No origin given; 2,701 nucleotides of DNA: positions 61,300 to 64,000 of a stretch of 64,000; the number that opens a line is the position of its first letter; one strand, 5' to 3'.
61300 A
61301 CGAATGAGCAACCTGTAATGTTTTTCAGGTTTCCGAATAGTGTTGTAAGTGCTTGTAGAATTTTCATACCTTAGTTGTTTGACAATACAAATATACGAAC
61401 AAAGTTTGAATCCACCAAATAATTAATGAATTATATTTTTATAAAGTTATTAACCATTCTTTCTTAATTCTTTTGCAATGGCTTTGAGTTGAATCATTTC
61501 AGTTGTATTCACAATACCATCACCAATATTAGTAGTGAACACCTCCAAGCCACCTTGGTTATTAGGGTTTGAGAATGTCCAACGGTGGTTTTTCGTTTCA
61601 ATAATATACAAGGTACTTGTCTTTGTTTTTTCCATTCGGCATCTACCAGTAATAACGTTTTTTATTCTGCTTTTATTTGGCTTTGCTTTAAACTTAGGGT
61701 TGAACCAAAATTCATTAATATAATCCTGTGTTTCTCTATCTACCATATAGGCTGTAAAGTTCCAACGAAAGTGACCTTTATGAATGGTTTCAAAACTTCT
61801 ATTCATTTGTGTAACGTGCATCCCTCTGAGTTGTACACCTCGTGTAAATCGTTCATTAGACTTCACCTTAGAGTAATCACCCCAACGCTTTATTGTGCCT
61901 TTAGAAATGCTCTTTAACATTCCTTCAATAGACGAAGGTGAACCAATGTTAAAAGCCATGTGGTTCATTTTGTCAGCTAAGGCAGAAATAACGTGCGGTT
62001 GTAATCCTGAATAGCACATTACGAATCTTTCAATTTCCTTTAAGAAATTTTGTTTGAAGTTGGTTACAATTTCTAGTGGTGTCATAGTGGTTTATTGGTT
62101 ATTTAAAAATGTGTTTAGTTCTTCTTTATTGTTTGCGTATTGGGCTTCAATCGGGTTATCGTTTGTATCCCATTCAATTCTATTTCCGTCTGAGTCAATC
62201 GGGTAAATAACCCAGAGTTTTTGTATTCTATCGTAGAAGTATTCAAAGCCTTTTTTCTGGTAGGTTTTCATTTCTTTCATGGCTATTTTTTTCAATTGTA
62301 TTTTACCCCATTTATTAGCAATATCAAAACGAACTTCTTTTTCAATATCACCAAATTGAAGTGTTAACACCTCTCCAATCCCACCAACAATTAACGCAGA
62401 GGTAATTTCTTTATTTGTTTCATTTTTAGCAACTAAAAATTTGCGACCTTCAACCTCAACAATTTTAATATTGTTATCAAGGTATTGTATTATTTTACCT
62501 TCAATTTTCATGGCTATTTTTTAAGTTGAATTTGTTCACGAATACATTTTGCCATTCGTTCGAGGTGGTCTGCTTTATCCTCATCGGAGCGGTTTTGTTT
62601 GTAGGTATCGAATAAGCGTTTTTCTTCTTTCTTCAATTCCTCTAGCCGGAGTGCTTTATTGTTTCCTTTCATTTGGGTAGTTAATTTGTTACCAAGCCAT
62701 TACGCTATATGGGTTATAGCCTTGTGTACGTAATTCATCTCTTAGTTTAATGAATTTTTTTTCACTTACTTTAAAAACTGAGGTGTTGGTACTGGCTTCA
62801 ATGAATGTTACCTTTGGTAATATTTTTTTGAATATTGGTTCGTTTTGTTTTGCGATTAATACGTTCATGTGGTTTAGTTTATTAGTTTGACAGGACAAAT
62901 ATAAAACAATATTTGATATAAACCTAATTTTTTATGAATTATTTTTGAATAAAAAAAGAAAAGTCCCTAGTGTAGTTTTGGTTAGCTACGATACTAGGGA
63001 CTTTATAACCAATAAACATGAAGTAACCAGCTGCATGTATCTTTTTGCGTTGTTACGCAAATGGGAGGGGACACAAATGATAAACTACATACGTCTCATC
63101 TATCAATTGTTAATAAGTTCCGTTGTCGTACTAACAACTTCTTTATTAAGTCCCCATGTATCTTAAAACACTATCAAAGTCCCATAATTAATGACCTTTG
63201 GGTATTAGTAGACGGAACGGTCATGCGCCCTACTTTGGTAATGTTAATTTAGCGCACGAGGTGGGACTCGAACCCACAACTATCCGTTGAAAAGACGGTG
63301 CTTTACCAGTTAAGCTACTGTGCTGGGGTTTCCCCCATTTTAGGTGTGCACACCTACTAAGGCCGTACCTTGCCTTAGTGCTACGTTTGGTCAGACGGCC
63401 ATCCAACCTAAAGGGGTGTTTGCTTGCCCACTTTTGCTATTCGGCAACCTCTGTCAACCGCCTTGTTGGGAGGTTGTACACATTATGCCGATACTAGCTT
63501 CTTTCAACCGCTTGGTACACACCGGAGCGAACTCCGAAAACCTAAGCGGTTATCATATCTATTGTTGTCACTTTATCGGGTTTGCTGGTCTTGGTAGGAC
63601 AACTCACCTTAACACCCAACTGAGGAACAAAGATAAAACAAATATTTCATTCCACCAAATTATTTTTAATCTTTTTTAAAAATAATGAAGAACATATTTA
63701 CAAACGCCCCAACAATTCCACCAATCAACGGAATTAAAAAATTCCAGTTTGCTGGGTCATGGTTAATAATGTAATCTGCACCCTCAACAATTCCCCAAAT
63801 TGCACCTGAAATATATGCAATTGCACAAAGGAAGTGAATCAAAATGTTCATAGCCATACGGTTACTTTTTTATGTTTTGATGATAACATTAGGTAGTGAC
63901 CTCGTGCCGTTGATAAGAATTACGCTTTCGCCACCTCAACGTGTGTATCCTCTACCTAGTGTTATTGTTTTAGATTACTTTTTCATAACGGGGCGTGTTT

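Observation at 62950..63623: About 670-nt ornate non-coding RNA with an embedded degenerate tRNA (GOLLD-like candidate)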

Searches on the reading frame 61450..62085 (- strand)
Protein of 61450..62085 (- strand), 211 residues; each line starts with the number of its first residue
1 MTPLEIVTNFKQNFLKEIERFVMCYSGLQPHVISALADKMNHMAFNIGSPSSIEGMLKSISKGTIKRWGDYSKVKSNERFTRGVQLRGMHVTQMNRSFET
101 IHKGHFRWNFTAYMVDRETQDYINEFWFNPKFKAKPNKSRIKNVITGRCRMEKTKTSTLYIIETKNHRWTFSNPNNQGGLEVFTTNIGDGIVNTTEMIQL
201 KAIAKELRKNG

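Call 17: search_protein_families(library=phrogs, proteins=[window:61450-62085:-])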
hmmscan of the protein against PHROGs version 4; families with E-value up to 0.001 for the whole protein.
window:61450-62085:- (211 aa): 0 families

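Call 20: find_related_loci(query=window:61450-62085:-, collection=viral_contigs, flank=5000)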
Query window:61450-62085:- (211 aa) in viral_contigs; peptide patterns used: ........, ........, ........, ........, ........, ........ (x = any residue, [..] = any of these).
2 stretches matched a pattern, but none encodes a relative of the query by tblastn (E <= 1e-3).

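Call 22: find_homologous_proteins(query=window:61450-62085:-)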
Query window:61450-62085:- (211 aa): 8 proteins with E <= 0.001 among 49 candidates.
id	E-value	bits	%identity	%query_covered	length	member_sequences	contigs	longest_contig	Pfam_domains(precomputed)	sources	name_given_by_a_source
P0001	1.3e-139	480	100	100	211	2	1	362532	-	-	-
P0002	1.2e-61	226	51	100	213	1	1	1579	-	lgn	-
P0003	1.3e-61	226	50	95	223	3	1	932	-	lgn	-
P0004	1.1e-49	187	43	94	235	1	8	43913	-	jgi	jgi:hypothetical protein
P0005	3.2e-47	179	45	95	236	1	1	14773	-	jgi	jgi:hypothetical protein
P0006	3.7e-33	133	42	83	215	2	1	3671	-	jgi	jgi:hypothetical protein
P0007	2.0e-18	85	31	99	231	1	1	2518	-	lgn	-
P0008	9.6e-16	76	43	53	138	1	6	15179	-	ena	-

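Call 23: find_encoding_contigs(protein=P0004, flank=6000, max_places=8)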
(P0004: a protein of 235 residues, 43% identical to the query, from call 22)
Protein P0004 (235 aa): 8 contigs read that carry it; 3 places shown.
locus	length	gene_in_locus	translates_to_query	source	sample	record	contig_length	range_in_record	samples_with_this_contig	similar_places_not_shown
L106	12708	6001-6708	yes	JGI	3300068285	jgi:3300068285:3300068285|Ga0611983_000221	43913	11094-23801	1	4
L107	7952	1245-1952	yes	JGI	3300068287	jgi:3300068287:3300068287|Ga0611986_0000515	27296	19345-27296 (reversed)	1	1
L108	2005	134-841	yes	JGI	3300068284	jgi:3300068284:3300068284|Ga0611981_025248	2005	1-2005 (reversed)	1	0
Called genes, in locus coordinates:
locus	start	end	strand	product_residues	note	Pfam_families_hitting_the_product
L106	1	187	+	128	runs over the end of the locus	-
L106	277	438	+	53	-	-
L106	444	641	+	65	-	-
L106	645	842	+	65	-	-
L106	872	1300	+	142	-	-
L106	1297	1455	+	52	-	-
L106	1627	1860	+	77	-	-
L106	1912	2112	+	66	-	-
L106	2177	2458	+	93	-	-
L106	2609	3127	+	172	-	-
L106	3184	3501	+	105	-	-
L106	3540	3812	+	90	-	-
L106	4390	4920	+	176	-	-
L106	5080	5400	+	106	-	-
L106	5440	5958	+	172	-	PF00583:Acetyltransf_1, PF13527:Acetyltransf_9 (weak), PF13508:Acetyltransf_7 (weak)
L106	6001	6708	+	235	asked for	-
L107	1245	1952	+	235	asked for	-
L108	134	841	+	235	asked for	-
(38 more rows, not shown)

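Call 24: find_encoding_contigs(protein=P0005, flank=6000, max_places=4)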
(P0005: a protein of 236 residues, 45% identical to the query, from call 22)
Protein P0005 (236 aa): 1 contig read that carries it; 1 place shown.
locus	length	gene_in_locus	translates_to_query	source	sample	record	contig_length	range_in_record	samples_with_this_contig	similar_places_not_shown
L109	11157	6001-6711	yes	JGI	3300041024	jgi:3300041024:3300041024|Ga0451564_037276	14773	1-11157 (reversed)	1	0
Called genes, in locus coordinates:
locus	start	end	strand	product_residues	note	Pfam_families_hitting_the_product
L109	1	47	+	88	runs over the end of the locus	-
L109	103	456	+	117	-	-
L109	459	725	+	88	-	-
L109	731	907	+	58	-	-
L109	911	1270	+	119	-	-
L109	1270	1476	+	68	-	-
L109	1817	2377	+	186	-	-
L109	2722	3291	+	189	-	-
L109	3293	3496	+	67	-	-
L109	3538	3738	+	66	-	-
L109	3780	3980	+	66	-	-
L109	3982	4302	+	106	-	-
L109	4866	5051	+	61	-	-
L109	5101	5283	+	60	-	-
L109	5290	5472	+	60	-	-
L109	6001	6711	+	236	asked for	-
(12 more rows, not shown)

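Call 33: find_encoding_contigs(protein=P0008, flank=6000, max_places=6)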
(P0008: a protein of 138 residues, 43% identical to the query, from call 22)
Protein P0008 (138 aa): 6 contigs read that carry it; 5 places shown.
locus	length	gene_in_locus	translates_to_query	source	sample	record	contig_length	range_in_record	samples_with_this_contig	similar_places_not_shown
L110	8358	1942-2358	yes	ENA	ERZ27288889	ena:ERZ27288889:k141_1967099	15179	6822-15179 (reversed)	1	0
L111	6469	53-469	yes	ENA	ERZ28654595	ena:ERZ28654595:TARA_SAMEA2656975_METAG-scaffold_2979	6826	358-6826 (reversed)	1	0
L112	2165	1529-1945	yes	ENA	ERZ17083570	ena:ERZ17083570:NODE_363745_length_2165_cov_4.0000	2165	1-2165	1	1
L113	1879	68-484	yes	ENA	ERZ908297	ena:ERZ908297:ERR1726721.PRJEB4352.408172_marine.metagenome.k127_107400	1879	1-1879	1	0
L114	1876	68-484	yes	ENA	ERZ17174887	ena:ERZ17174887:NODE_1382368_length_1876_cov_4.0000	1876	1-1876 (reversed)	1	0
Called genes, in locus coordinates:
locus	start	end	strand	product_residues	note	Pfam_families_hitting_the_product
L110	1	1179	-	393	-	?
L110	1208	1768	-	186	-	-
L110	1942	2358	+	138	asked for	-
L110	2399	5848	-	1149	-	-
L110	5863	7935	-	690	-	-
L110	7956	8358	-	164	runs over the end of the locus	PF26696:PTL_trimer (weak)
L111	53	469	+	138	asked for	-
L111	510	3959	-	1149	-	-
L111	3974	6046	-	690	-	-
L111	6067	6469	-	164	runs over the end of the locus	PF26696:PTL_trimer (weak)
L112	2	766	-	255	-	?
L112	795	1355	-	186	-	-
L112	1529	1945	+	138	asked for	-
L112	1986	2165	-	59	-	?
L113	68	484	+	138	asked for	-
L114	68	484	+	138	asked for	-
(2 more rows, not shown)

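Call 34: find_encoding_contigs(protein=P0006, flank=6000, max_places=3)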
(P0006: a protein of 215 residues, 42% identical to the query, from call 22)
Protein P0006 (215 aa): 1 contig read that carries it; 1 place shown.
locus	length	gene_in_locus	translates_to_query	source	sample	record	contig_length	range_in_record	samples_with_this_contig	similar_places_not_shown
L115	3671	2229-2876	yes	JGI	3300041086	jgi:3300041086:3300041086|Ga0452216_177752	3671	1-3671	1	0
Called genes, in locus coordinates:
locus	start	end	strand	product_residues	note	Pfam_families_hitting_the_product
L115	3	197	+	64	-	?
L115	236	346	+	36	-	-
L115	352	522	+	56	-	-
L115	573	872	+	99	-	-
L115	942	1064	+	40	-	-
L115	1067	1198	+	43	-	-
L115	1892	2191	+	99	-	-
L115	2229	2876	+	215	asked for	-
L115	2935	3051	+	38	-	-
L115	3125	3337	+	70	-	-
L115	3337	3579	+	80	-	-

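Call 50: find_related_loci(query=A2, collection=metagenome_contigs, flank=5000)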
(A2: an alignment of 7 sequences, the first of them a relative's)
Query A2 (211 aa) in metagenome_contigs; peptide patterns used: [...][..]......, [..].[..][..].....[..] (x = any residue, [..] = any of these).
182 stretches matched a pattern; 10 encode a relative of the query (tblastn E <= 1e-3); 10 distinct loci.
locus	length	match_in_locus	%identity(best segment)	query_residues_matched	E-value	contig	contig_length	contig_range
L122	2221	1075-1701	53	1-209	8e-73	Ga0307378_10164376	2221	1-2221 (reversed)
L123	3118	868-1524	40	4-204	3e-48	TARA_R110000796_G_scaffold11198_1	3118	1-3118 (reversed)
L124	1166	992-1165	62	1-58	2e-19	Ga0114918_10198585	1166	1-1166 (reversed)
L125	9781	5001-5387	31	32-132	3e-13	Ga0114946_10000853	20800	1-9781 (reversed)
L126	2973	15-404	31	31-132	8e-12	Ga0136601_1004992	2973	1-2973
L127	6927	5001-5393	29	32-132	4e-11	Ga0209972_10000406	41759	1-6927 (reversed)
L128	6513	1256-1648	29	32-132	4e-11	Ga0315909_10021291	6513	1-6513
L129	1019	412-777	28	33-126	3e-11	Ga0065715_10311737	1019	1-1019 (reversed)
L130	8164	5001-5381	30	32-129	2e-10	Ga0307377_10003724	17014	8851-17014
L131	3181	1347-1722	39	31-132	1e-7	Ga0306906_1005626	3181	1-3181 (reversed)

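Call 53: search_protein_families(library=pfam, proteins=[window:61450-62085:-], max_evalue=0.1)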
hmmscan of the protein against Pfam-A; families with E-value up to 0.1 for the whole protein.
window:61450-62085:- (211 aa): 0 families

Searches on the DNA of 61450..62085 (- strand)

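Call 36: search_rna_families(sources=[L115, L109, L106], threshold=evalue, max_evalue=0.1)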
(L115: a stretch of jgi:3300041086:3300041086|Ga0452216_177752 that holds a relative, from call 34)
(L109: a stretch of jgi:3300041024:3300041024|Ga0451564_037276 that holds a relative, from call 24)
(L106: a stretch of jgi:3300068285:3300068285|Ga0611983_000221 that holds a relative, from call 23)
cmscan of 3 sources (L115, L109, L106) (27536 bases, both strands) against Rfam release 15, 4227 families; matches with E-value up to 0.1: 1.
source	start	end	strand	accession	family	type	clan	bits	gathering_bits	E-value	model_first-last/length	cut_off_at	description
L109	4362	4434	+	RF00005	tRNA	Gene; tRNA;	CL00001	59.1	29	1.4e-10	1-71/71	no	tRNA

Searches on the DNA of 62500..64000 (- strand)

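Call 4: search_rna_families(source=window, start=62500, end=64000, threshold=evalue, max_evalue=10, show_alignments=3)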
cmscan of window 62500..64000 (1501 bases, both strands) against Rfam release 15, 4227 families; matches with E-value up to 10: 7.
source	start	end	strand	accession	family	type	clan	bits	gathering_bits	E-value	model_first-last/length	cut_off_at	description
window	63253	63323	-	RF00005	tRNA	Gene; tRNA;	CL00001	41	29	7.2e-07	1-71/71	no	tRNA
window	62937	62970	+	RF04331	Plastid-clpP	Cis-reg;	-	17.9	55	6.7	1-69/69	no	Plastid-clpP 5UTR RNA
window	63252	63323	+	RF04354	Plastid-ycf2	Cis-reg;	-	17.5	65.7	2.2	1-75/75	no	Plastid-ycf2 5UTR RNA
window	63871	63911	+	RF00530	snoMe28S-Cm2645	Gene; snRNA; snoRNA; CD-box;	CL00069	17.2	48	3.6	1-75/75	no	Small nucleolar RNA Me28S-Cm2645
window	63670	63724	-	RF02108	DLEU2_4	Gene; lncRNA;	-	16.8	40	2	1-58/58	no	Deleted in lymphocytic leukemia 2 conserved region 4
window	63154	63260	-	RF00091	SNORA62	Gene; snRNA; snoRNA; HACA-box;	CL00040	15.3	80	5.4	1-154/154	no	Small nucleolar RNA SNORA62/SNORA6 family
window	62882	62920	+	RF02350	psRNA6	Gene; sRNA;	-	10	60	6.6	1-333/333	no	Nitrosomonas sRNA psRNA6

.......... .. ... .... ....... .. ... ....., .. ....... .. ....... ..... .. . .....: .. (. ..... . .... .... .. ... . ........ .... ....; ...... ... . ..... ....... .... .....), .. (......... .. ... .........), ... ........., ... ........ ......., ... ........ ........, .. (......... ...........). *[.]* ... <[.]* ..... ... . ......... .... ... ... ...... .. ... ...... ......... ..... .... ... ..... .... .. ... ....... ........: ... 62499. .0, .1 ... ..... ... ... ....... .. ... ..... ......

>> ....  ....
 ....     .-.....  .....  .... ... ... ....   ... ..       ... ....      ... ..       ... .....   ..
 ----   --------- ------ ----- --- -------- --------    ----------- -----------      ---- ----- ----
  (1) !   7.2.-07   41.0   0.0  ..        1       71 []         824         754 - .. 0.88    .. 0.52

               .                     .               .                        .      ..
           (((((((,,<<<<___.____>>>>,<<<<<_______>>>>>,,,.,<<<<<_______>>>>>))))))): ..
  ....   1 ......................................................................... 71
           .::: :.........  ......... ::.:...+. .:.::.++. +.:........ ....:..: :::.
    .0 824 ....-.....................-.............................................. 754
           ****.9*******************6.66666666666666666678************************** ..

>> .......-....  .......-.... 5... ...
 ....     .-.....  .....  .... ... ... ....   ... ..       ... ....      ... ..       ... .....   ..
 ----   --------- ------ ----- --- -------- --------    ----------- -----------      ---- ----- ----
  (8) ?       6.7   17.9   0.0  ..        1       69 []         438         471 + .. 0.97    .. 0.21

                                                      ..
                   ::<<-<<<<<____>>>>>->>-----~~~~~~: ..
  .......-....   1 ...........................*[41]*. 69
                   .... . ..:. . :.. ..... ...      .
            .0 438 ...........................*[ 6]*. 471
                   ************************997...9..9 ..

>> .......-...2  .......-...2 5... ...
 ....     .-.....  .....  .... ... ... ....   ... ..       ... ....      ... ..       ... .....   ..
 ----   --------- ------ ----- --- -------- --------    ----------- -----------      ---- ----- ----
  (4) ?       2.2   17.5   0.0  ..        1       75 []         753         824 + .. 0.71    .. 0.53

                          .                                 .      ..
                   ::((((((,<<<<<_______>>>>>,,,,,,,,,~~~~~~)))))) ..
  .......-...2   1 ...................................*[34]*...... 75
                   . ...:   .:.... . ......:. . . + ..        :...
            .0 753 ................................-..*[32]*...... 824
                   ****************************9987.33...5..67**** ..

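Call 7: search_dna_similar(query=window:62900-63700:-, collection=phages, mode=distant, max_rows=40)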
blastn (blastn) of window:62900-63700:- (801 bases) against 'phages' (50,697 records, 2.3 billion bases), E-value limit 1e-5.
No match.

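Call 62: build_rna_model(alignment_id=A3)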
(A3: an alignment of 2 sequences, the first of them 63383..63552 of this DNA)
Model R1 built from alignment A3 (2 sequences, 170 columns); structure: RNAalifold consensus.
model positions 170; base pairs 54; branch points 3; effective number of sequences 0.61; information 0.588 bits per position. Calibrated on 0.2 Mb of random sequence (short: E-values are rough).
structure used (alignment columns):
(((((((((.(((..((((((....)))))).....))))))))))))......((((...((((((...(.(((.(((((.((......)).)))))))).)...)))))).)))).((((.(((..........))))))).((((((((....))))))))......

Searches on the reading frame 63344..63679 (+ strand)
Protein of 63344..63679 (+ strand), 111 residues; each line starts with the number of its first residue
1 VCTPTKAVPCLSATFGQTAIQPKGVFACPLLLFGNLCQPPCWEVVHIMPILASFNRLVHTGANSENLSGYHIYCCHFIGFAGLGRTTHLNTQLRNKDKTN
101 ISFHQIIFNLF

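Call 53: search_protein_families(library=pfam, proteins=[window:63344-63679:+], max_evalue=0.1)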
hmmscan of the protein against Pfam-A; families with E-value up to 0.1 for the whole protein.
window:63344-63679:+ (111 aa): 1 family
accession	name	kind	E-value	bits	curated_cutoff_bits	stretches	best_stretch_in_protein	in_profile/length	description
PF03637.22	Mob1_phocein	-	0.1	13.1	27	0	71-94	127-150/170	Mob1/phocein family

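Call 54: search_protein_families(library=phrogs, proteins=[window:63344-63679:+], max_evalue=0.1)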
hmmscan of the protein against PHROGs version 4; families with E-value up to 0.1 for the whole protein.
window:63344-63679:+ (111 aa): 0 families

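Call 69: find_homologous_proteins(query=window:63344-63679:+, max_evalue=1)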
Query window:63344-63679:+: no candidate shares three 5-residue words with the query. No homologue found.

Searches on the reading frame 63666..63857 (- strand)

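Call 53: search_protein_families(library=pfam, proteins=[window:63666-63857:-], max_evalue=0.1)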
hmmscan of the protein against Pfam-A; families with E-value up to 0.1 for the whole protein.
window:63666-63857:- (63 aa): 1 family
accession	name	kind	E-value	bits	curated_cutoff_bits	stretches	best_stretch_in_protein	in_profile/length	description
PF01545.26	Cation_efflux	-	0.011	15.9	26.6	1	5-60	68-123/198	Cation efflux family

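Call 54: search_protein_families(library=phrogs, proteins=[window:63666-63857:-], max_evalue=0.1)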
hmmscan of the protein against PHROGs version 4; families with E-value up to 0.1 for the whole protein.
window:63666-63857:- (63 aa): 0 families
